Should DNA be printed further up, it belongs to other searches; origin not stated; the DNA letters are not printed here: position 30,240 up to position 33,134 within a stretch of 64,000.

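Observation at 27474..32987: KAP-like P-loop NTPase plus oversized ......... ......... operon: a RADAR-type (RdrA/RdrB-like) anti-phage system in a Bacteroidales island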

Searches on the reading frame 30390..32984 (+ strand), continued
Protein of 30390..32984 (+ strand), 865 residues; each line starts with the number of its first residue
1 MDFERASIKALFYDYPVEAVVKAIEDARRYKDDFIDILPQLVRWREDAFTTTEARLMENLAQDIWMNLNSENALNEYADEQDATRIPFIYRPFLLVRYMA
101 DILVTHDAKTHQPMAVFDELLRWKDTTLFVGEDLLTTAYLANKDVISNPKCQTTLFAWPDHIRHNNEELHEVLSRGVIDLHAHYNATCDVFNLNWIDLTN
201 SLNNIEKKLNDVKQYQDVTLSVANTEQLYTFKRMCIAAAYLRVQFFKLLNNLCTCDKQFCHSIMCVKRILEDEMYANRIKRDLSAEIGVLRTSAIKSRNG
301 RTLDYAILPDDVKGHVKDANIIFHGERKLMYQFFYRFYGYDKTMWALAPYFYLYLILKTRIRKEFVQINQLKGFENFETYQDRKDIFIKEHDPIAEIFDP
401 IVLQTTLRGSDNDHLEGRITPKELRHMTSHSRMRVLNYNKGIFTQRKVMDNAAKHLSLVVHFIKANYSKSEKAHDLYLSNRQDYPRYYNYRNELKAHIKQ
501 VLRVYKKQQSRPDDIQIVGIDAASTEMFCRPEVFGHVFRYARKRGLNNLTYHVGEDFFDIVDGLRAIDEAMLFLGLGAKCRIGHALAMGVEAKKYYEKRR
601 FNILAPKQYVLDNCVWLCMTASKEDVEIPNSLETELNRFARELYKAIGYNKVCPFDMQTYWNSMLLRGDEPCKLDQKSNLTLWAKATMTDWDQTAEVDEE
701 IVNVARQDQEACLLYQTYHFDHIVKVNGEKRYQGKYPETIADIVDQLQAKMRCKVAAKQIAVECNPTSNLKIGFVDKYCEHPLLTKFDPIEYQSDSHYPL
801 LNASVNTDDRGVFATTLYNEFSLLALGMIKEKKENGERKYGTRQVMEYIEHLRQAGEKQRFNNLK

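Call 80: search_solved_structures(query=A2, max_evalue=0.01, show_alignments=1)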
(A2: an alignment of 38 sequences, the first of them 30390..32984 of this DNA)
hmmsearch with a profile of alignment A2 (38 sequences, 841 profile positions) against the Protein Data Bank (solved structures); distinct sequences matched with E-value up to 0.01: 18.
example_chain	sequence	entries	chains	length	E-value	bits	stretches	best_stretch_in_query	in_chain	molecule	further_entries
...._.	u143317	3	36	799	2.5e-45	158.3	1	336-805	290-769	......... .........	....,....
8fnv_A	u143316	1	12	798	2.6e-45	158.3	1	336-805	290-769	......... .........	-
6ii7_A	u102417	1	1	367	2e-07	32.9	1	726-798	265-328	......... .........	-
3ewc_A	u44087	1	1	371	2.9e-06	29.1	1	726-827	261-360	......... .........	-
3ewd_A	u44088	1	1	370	3.2e-06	28.9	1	726-827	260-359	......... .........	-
8qch_A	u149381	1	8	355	4.1e-06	28.6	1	730-804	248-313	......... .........-like protein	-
2pgf_A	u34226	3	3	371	4.7e-06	28.4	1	726-798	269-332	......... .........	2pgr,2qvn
2amx_A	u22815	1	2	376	1.4e-05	26.8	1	727-802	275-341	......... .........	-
6iv5_A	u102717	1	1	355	3.3e-05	25.6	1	731-808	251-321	Adenosine/AMP deaminase family protein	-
6ijm_A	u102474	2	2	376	4e-05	25.3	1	731-808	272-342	Adenosine/AMP deaminase family protein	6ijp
6n91_A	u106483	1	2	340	0.00024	22.7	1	727-788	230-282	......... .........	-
9c67_A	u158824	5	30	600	0.00026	22.6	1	728-800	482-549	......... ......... domain-containing protein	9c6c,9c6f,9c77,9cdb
6j23_A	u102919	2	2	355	0.00034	22.3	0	731-808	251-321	Adenosine/AMP deaminase family protein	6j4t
6ijn_A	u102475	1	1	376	0.00041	22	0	731-808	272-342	Adenosine/AMP deaminase family protein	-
6n9m_A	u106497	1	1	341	0.00063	21.4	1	726-803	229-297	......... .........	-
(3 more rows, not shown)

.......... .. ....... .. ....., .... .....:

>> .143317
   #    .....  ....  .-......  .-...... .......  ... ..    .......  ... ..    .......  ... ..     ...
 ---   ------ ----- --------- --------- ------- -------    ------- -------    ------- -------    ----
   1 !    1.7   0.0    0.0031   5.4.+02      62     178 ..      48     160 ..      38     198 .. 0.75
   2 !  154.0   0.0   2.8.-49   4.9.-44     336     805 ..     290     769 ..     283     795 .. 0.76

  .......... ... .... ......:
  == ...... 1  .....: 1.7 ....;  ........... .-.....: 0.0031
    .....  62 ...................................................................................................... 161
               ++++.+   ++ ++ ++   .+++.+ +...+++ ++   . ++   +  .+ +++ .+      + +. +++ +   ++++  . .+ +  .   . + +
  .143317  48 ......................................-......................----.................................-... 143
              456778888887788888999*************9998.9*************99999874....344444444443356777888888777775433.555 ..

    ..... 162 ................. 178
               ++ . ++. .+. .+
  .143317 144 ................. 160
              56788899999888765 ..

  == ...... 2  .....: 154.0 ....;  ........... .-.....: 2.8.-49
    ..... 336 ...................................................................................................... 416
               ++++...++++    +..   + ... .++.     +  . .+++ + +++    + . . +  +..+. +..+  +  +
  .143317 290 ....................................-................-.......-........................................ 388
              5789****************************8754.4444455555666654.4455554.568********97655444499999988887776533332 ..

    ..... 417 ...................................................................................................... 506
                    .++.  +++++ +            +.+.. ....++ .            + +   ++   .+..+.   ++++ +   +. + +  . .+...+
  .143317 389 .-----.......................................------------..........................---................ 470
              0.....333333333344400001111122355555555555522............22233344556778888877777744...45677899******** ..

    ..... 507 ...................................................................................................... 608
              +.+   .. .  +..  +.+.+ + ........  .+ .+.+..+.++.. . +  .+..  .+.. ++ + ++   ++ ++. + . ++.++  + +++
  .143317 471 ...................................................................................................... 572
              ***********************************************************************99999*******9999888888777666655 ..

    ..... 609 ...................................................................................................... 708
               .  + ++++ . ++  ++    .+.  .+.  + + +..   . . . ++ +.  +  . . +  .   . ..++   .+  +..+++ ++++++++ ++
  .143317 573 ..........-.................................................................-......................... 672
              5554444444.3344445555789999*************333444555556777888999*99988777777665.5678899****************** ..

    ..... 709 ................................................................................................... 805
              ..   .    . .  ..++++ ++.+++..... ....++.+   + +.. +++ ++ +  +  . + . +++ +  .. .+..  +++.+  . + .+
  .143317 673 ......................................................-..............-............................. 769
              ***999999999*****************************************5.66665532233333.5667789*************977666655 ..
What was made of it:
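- On RADAR (rdrA-rdrB): The profile hits E. coli RdrB at 2.5e-45 (call 80).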
